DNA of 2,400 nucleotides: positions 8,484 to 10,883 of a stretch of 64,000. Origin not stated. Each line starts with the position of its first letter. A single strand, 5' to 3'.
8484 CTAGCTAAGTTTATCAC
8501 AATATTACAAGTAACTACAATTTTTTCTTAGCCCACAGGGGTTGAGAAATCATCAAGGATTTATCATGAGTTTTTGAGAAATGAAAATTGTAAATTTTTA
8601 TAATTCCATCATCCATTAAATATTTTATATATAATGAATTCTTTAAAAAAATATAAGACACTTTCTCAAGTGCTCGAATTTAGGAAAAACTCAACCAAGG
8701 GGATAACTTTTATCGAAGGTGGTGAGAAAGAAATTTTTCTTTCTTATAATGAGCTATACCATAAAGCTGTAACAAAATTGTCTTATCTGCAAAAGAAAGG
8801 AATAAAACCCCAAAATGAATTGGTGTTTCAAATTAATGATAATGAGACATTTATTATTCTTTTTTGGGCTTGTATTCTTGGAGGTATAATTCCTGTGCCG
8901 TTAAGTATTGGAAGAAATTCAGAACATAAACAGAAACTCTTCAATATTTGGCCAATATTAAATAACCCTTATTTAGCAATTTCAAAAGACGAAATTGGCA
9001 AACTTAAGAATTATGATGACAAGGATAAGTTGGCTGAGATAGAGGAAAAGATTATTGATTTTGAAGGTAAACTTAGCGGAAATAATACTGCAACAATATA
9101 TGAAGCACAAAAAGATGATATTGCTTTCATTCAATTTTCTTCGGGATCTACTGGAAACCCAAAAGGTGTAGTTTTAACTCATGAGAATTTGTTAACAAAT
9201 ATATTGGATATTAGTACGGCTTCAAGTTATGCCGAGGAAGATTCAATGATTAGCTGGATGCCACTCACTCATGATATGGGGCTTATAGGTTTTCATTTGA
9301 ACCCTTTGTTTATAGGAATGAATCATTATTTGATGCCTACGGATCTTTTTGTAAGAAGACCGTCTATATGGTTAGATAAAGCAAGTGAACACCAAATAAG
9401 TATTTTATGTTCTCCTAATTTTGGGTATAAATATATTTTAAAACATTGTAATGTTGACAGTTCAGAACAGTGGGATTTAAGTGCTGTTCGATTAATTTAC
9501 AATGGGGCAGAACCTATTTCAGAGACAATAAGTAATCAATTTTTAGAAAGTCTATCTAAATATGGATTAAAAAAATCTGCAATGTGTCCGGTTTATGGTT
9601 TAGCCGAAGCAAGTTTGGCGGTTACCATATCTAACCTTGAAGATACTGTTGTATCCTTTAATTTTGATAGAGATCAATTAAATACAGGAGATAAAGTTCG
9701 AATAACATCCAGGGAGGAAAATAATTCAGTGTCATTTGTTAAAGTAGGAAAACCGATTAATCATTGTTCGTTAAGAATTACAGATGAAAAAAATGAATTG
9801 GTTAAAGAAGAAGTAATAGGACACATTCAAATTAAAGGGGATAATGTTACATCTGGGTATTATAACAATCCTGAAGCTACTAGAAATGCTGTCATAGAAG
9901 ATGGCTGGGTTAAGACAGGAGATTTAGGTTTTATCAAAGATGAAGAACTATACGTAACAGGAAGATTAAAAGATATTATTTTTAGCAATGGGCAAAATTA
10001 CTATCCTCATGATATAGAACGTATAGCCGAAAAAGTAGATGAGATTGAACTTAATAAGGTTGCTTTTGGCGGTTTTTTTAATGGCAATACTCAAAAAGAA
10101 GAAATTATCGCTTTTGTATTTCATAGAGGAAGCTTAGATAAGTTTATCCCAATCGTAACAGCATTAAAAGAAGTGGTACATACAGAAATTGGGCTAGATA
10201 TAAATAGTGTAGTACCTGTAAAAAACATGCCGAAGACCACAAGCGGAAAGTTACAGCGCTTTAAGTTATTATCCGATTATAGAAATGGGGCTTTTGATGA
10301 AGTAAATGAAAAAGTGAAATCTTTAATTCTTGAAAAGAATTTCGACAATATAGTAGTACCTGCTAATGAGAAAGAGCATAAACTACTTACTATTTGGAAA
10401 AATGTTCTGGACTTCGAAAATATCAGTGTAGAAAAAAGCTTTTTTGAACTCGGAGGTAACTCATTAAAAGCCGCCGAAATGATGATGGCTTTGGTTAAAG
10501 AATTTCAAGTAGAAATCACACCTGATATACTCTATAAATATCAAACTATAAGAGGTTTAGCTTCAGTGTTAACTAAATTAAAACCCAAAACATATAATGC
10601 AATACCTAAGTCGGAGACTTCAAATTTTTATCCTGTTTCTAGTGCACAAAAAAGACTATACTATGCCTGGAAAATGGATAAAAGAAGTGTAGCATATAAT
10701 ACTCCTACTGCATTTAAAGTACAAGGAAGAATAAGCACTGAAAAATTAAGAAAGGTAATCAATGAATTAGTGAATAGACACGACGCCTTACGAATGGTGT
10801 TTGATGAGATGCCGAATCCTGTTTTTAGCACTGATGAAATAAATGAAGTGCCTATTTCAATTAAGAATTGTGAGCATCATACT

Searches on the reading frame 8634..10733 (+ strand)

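Call 31: search_protein_families(library=pfam, proteins=[window:8634-10733:+], max_evalue=0.0001)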
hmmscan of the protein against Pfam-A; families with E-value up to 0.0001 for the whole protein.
window:8634-10733:+ (700 aa): 2 families
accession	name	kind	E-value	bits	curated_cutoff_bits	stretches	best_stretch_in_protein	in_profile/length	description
PF00501.34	AMP-binding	-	1.6e-49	169.2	29.9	1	32-410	18-384/384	AMP-binding enzyme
PF00550.31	PP-binding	-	1.1e-14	54.9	20.8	1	583-644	2-65/67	Phosphopantetheine attachment site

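Call 32: search_protein_families(library=ncbifam, proteins=[window:8634-10733:+], max_evalue=0.0001)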
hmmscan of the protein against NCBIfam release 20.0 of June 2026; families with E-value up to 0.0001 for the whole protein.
window:8634-10733:+ (700 aa): 102 families (the best 25 are shown)
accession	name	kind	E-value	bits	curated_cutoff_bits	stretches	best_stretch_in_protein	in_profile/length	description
NF006624.1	PRK09192.1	subfamily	7.5e-112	374.5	600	1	6-555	14-566/567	fatty acyl-AMP ligase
NF004282.0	PRK05691.1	subfamily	1.3e-101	340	4090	1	24-699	28-709/4334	non-ribosomal peptide synthase/polyketide synthase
NF005850.0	PRK07768.1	subfamily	1.4e-94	317.3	572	1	147-544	138-538/545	long-chain-fatty-acid--CoA ligase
NF004509.1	PRK05850.1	subfamily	1.8e-74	251.1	775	1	36-556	38-575/578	fatty-acid--AMP ligase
NF040633.1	FadD32_Coryne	exception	8.4e-74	248.9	875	1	156-542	196-605/614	FadD32-like long-chain-fatty-acid--AMP ligase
NF009124.0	PRK12476.1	subfamily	2e-71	241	922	1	73-554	105-609/612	fatty acyl-AMP ligase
NF038339.3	FAAL_FadD32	equivalog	1.8e-67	227.9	975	1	58-467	74-503/625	long-chain-fatty-acid--AMP ligase FadD32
NF004510.0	PRK05851.1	equivalog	3.8e-66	223.3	621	1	148-545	139-516/525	long-chain-fatty acid--ACP ligase MbtM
NF038337.1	FAAL_FadD21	exception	9.8e-62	209.2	1100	1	36-556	39-576/579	fatty-acid--AMP ligase FAAL21/FadD21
NF004837.0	PRK06187.1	subfamily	5.4e-56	189.9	476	1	128-554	136-527/531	long-chain-fatty-acid--CoA ligase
NF038338.1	FAAL_FadD28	exception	3e-53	181.1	1100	1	34-557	37-578/580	fatty-acid--AMP ligase FAAL28/FadD28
NF005702.0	PRK07514.1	subfamily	3e-45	154.5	558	1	11-550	6-501/506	malonyl-CoA synthase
NF005307.0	PRK06839.1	equivalog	1.4e-40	139.4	748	2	367-547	315-491/496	o-succinylbenzoate--CoA ligase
NF052269.1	Staph_lig_FadD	equivalog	1.4e-37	129.2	650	2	361-544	309-488/499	long-chain-fatty-acid--CoA ligase FadD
NF005801.1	PRK07656.1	equivalog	3.3e-37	128.3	657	1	154-472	157-430/500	FadD3 family acyl-CoA ligase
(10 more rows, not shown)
